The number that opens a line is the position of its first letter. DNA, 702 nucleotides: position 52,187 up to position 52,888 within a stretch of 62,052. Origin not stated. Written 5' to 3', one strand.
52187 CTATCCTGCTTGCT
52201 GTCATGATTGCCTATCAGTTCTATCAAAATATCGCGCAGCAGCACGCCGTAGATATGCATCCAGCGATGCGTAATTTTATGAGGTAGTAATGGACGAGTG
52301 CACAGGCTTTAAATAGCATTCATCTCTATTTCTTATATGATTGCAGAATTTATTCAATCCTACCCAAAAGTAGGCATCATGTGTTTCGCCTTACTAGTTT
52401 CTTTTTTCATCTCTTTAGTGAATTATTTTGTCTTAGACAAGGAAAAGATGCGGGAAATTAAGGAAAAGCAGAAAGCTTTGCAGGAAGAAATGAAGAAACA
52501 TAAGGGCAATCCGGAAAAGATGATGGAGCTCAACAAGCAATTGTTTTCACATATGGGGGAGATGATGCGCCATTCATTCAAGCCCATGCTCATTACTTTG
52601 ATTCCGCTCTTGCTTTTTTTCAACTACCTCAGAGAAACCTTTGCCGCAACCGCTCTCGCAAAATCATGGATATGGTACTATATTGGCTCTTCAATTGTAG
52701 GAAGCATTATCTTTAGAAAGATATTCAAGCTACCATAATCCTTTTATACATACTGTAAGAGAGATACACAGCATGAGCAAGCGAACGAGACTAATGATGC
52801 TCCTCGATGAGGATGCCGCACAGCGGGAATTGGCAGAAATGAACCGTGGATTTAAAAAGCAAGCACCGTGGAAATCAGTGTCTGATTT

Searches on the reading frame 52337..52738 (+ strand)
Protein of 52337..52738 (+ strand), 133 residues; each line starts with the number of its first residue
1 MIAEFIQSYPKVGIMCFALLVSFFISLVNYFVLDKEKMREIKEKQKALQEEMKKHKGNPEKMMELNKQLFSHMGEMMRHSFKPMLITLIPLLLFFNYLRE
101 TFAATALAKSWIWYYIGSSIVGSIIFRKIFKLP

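Call 68: search_protein_families(library=pfam, proteins=[window:52337-52738:+], max_evalue=0.01)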
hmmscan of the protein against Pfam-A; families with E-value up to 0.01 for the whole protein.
window:52337-52738:+ (133 aa): 5 families
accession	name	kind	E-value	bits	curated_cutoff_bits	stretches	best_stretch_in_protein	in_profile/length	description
PF01956.21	EMC3_TMCO1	-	7.1e-10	39.4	27.1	1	12-109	17-119/169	Integral membrane protein EMC3/TMCO1-like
PF02096.25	60KD_IMP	-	1.7e-06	28.6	35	1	13-110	4-99/163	60Kd inner membrane protein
PF09973.14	DUF2208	-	0.004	17.3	24.3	1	17-101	26-111/231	Predicted membrane protein (DUF2208)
PF04961.17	FTCD_C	-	0.005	17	24.5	1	24-81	78-135/182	Formiminotransferase-cyclodeaminase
PF09991.14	DUF2232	-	0.0071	16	27.8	0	13-109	89-181/290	Predicted membrane protein (DUF2232)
